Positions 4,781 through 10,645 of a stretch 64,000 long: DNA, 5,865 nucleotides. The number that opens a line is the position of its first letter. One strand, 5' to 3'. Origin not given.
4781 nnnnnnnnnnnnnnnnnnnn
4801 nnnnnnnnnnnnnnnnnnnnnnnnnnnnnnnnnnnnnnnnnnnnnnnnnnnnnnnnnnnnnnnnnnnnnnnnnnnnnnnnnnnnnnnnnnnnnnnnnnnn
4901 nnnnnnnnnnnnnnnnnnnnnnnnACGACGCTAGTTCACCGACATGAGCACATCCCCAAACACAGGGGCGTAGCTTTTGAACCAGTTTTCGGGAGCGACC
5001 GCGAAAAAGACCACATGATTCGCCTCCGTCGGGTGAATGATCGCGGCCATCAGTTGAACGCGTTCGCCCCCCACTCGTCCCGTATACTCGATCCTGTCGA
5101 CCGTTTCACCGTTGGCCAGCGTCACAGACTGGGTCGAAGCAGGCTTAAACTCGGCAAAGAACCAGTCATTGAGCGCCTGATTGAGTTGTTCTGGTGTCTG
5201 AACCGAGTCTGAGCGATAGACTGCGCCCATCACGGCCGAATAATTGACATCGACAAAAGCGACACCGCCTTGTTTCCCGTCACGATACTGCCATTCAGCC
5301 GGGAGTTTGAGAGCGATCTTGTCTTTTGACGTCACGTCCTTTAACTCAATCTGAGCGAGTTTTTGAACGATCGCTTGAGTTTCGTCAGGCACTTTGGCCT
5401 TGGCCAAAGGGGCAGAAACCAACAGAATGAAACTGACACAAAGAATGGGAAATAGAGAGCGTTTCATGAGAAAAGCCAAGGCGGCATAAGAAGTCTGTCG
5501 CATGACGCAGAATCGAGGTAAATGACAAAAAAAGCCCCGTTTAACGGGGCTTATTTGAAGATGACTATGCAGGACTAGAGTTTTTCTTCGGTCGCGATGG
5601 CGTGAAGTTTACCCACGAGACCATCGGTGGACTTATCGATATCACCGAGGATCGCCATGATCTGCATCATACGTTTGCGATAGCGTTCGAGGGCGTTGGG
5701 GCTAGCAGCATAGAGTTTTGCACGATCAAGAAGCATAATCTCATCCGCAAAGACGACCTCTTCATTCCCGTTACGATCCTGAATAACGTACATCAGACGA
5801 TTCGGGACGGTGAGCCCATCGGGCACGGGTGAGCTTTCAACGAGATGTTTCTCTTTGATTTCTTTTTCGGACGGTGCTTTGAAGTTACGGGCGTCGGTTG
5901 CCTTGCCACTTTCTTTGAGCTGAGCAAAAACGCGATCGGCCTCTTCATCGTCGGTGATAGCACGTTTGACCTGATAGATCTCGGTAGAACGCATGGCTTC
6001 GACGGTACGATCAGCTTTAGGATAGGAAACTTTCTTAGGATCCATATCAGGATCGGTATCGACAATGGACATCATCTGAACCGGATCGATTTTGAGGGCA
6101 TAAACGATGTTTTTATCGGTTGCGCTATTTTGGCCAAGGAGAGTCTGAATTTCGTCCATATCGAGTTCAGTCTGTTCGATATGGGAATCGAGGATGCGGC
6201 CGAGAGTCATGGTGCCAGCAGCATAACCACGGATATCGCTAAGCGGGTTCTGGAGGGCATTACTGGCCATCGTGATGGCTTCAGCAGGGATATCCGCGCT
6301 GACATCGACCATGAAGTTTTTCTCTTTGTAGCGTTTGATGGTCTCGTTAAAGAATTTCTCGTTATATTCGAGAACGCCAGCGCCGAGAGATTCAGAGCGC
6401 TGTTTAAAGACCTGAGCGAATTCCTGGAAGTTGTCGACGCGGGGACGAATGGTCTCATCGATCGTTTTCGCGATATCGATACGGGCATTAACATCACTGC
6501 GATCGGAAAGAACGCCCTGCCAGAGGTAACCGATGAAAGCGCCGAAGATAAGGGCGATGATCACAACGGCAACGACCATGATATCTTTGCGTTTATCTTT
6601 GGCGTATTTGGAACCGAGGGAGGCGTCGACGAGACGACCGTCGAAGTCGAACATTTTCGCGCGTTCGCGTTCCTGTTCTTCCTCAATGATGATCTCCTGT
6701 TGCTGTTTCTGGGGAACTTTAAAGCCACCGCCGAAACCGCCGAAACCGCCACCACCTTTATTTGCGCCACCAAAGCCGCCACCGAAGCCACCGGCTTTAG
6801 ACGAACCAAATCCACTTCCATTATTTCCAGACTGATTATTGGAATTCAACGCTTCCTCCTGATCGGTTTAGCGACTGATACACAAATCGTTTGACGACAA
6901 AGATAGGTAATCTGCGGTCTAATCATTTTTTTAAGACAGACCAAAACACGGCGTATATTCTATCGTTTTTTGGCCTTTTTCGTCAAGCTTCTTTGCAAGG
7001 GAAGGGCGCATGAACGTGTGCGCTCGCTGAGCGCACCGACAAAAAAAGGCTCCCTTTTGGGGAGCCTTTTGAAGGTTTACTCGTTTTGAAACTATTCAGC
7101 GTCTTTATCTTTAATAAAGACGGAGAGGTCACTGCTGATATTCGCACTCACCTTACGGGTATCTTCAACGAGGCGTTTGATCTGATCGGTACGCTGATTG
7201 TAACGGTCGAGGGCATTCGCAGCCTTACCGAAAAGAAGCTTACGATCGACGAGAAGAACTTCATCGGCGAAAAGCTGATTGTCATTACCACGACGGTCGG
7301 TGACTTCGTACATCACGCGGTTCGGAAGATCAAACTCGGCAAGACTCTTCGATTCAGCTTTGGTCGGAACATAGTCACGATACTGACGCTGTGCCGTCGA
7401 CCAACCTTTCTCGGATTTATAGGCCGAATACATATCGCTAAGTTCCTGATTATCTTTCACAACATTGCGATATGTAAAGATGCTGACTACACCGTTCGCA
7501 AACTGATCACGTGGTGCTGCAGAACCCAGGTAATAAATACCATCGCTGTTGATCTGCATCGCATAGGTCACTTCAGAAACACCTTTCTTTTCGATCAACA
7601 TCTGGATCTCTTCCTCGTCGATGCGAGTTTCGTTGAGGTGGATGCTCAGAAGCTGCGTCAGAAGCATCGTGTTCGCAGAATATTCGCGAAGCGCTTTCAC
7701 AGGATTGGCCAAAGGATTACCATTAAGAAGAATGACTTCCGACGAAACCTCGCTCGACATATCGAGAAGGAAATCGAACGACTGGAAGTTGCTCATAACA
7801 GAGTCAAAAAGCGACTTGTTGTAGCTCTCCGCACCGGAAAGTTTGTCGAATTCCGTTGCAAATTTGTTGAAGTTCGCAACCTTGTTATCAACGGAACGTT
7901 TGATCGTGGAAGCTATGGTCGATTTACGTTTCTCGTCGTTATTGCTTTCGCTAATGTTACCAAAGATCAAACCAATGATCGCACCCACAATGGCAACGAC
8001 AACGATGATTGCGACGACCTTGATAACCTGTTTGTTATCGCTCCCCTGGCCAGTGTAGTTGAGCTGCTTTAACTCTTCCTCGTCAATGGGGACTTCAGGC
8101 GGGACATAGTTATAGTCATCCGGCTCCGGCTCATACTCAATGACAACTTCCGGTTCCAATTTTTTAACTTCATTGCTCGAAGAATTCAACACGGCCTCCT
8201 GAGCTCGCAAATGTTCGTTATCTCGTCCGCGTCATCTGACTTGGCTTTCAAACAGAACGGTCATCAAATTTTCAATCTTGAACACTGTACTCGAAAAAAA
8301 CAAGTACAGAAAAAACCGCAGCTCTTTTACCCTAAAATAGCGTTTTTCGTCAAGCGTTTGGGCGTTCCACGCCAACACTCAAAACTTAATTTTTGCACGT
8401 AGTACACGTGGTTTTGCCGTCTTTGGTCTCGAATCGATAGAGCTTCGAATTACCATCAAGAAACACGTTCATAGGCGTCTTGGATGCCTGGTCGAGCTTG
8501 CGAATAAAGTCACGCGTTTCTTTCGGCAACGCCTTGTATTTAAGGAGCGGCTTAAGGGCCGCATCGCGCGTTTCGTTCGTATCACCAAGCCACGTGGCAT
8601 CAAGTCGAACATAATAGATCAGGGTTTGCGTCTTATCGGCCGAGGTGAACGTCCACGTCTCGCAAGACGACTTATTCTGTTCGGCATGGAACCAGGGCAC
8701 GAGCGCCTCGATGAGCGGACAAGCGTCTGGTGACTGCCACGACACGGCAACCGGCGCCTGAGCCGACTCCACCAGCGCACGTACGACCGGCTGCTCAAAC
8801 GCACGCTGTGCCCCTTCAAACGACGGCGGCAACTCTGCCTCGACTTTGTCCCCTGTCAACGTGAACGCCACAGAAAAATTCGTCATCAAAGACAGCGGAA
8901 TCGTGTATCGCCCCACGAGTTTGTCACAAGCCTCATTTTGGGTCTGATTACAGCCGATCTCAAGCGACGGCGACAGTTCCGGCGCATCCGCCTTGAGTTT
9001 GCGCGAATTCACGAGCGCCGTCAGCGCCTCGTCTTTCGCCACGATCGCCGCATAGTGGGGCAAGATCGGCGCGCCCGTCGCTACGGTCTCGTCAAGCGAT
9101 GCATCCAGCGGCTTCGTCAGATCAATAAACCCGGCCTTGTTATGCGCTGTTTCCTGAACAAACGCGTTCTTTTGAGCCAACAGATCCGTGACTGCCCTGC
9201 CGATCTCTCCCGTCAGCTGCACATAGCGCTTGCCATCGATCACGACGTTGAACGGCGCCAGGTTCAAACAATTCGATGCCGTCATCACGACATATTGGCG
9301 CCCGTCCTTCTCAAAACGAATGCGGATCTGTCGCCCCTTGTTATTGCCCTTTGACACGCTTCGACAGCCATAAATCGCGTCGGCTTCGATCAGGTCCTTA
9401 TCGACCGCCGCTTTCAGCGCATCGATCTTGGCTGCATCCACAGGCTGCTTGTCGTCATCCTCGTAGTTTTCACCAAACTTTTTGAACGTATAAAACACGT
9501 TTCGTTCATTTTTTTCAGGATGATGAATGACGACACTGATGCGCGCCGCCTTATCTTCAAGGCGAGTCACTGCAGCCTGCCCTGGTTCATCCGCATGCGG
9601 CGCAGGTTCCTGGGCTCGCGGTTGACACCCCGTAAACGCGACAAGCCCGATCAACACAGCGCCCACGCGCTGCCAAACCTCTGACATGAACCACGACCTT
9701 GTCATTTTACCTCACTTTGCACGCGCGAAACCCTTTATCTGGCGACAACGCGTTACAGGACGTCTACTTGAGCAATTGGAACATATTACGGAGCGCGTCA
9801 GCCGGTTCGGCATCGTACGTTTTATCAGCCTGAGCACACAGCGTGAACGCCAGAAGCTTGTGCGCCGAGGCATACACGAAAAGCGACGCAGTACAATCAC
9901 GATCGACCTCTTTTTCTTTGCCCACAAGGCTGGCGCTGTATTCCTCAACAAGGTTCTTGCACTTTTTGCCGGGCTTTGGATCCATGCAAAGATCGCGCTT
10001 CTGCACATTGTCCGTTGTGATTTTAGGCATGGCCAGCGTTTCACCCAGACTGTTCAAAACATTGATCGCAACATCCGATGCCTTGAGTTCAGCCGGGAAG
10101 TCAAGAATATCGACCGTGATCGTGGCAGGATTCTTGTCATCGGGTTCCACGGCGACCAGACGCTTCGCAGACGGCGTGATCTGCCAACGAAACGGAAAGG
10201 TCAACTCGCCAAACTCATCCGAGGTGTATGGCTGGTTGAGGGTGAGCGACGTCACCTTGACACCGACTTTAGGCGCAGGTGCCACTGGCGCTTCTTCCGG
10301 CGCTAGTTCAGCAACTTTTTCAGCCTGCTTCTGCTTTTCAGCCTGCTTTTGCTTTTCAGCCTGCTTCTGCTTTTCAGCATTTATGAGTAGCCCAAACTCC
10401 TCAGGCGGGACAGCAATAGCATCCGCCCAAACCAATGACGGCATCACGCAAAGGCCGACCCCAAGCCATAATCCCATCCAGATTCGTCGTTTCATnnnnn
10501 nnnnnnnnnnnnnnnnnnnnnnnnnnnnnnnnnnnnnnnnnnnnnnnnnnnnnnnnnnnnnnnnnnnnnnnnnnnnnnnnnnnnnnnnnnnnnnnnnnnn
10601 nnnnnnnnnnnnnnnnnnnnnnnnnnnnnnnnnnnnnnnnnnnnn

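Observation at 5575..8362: Tandem paralogous Gly-rich single-pass membrane proteins with a shared upstream promoter motif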

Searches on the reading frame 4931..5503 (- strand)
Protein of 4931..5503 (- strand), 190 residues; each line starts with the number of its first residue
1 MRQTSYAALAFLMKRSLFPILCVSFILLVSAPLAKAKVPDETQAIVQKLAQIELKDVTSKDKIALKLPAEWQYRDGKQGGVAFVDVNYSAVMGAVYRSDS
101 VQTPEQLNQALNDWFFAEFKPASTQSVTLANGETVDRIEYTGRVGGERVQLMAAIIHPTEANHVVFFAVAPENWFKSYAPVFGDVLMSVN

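Call 5: search_protein_families(library=pfam, proteins=[window:4931-5503:-], max_evalue=1)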
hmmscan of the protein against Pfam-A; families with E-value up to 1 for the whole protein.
window:4931-5503:- (190 aa): 2 families
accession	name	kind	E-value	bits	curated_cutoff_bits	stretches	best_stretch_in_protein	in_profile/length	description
PF03631.20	Virul_fac_BrkB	-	0.091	12.8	33.7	1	7-55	10-53/259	Virulence factor BrkB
PF00730.31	HhH-GPD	-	0.2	12.4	26.2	1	47-114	59-105/108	HhH-GPD superfamily base excision DNA repair protein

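Call 12: search_protein_families(library=ncbifam, proteins=[window:4931-5503:-], max_evalue=1)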
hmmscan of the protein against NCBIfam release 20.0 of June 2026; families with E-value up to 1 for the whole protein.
window:4931-5503:- (190 aa): 1 family
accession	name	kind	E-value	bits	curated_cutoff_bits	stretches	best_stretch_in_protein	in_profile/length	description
NF003818.2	PRK05409.1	equivalog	0.12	11.9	360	1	146-176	5-35/264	HvfB family MNIO-type RiPP peptide maturase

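Call 43: search_protein_families(library=padloc, proteins=[window:4934-5503:-], max_evalue=0.01)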
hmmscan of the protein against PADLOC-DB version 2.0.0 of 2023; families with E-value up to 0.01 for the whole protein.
window:4934-5503:- (190 aa): 1 family
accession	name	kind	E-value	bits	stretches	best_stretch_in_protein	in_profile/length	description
PDLC03052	Specificity_I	-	0.008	13.2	1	99-142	177-220/464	Type I specificity subunit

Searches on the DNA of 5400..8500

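Call 74: search_rna_families(source=window, start=5400, end=8500, threshold=evalue, max_evalue=1)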
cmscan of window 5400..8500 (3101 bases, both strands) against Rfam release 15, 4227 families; matches with E-value up to 1: 3.
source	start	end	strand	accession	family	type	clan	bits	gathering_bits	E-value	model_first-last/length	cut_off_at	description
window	7039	7112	-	RF01859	Phe_leader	Cis-reg; leader;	-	29.7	55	0.034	1-125/125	no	Phenylalanine leader peptide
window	5532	5627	-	RF02236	asX2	Gene; sRNA;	-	22.7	70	0.22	1-87/87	no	Xanthomonas sRNA asX2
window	5498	5552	+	RF02236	asX2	Gene; sRNA;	-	22.1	70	0.3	1-87/87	no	Xanthomonas sRNA asX2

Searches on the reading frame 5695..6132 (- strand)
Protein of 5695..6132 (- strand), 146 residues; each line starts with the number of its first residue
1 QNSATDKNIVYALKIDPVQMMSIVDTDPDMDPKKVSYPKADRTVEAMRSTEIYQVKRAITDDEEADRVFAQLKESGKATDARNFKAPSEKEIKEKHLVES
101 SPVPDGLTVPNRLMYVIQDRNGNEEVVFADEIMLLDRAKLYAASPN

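Call 69: predict_structure(alignment_id=A5)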
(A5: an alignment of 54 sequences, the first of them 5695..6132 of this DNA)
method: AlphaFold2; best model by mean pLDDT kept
length: 146 residues; sequences in the alignment: 54
mean_pLDDT: 84.0   pTM: 0.74
mean pLDDT of the five models: 84.0, 81.6, 80.5, 80.0, 78.5
residues with pLDDT >= 90: 65; 70-90: 67; 50-70: 7; < 50: 7
segments of 3 or more residues with pLDDT < 50: 1-4, 144-146
pLDDT, mean of each block of 10 residues (from residue 1): 53 86 78 77 74 91 97 96 92 87 90 94 95 83 57
secondary structure, 60 per line:
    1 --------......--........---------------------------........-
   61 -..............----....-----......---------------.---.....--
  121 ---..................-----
elements in order: E9-14 H17-24 E52-59 H62-75 H89-94 E114-118 E124-128 E132-136 H137-141

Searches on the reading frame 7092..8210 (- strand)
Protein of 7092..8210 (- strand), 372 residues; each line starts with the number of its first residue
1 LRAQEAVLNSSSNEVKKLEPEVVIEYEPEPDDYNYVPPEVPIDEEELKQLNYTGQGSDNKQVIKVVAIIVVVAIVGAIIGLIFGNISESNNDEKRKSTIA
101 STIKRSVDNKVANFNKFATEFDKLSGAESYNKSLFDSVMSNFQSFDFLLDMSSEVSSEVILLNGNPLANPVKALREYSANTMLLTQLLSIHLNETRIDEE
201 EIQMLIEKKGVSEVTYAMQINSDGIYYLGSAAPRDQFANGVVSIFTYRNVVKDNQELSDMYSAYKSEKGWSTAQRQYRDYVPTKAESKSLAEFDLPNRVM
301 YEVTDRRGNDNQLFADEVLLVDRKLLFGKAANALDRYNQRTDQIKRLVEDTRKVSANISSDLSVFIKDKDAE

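Call 5: search_protein_families(library=pfam, proteins=[window:7092-8210:-], max_evalue=1)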
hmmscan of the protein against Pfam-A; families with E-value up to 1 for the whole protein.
window:7092-8210:- (372 aa): 3 families
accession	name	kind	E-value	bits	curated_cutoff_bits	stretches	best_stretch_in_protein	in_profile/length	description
PF05659.16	RPW8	-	0.018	15.1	30.4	1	74-144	4-74/139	Arabidopsis broad-spectrum mildew resistance protein RPW8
PF11368.13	DUF3169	-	0.055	13.5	31.6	1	60-93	2-35/250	Protein of unknown function (DUF3169)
PF00324.27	AA_permease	-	0.055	12.6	24.6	1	66-145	142-201/470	Amino acid permease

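Call 12: search_protein_families(library=ncbifam, proteins=[window:7092-8210:-], max_evalue=1)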
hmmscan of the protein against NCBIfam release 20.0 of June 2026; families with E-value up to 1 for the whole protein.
window:7092-8210:- (372 aa): 6 families
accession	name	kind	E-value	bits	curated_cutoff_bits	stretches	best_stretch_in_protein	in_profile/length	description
NF006283.1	PRK08455.1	equivalog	0.0059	16.3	187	1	47-113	5-72/182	flagellar basal body-associated protein FliL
NF005826.1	PRK07718.1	equivalog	0.009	16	140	1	59-109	3-53/143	flagellar basal body-associated protein FliL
NF038218.1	IcmG_DotF_IVB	equivalog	0.011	15.4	200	1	51-228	35-209/266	type IVB secretion system protein IcmG/DotF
NF051486.1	E492_microcin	equivalog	0.012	16.1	50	1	42-88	4-51/88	E492 group microcin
NF045849.1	ICE_MMCAP2_0565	equivalog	0.013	15.1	40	1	67-99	19-53/80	Mbov_0395 family pilin-like conjugal transfer protein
NF042931.1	SAG1386_EF1546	equivalog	0.047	13.8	80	1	46-111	14-78/158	SAG1386/EF1546 family surface-associated protein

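Call 13: find_homologous_proteins(query=window:7092-8210:-)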
Query window:7092-8210:- (372 aa): 37 proteins with E <= 0.001 among 3288 candidates.
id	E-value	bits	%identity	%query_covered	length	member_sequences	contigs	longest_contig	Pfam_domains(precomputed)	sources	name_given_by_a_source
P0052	2.0e-229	778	100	98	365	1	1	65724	-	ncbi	-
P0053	2.5e-140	486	63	98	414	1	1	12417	-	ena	-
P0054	1.2e-138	480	60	98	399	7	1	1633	-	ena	-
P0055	1.1e-136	474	61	95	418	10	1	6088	-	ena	-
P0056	5.5e-136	471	62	98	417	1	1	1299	-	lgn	-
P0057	5.9e-135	468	62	98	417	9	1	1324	-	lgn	-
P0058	9.2e-134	464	60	98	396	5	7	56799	-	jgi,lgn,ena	jgi:hypothetical protein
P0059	1.0e-133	464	60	98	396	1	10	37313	-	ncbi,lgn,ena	-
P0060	2.7e-133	463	59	98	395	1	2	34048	-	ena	-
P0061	3.9e-133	462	60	98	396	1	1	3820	-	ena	-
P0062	3.9e-133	462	60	98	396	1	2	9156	-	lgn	-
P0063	1.0e-132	461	60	98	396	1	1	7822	-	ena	-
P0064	2.8e-132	459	60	98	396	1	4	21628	-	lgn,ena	-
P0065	1.7e-131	457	59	98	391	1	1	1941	-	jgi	-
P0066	1.8e-131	457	60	97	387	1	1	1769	-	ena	-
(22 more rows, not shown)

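Call 43: search_protein_families(library=padloc, proteins=[window:7095-8189:-], max_evalue=0.01)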
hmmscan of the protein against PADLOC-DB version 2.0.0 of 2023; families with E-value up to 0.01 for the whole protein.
window:7095-8189:- (365 aa): 0 families

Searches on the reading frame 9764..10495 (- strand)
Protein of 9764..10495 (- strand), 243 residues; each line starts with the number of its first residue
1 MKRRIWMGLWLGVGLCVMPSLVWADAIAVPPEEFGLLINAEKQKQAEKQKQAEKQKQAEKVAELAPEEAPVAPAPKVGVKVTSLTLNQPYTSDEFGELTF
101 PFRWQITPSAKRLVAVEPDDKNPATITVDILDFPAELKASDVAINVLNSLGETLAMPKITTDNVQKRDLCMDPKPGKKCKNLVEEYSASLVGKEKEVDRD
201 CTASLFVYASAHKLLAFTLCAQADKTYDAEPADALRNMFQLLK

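Call 5: search_protein_families(library=pfam, proteins=[window:9764-10495:-], max_evalue=1)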
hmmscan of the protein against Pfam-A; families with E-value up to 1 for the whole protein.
window:9764-10495:- (243 aa): 1 family
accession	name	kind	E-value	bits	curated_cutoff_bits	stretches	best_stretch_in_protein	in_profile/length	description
PF05051.18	COX17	-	0.17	12.6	24.9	1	165-190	14-40/47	Cytochrome C oxidase copper chaperone (COX17)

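Call 12: search_protein_families(library=ncbifam, proteins=[window:9764-10495:-], max_evalue=1)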
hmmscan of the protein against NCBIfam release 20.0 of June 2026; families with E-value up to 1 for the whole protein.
window:9764-10495:- (243 aa): 0 families

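Call 43: search_protein_families(library=padloc, proteins=[window:9767-10495:-], max_evalue=0.01)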
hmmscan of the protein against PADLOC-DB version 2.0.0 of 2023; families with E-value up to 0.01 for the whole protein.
window:9767-10495:- (243 aa): 0 families
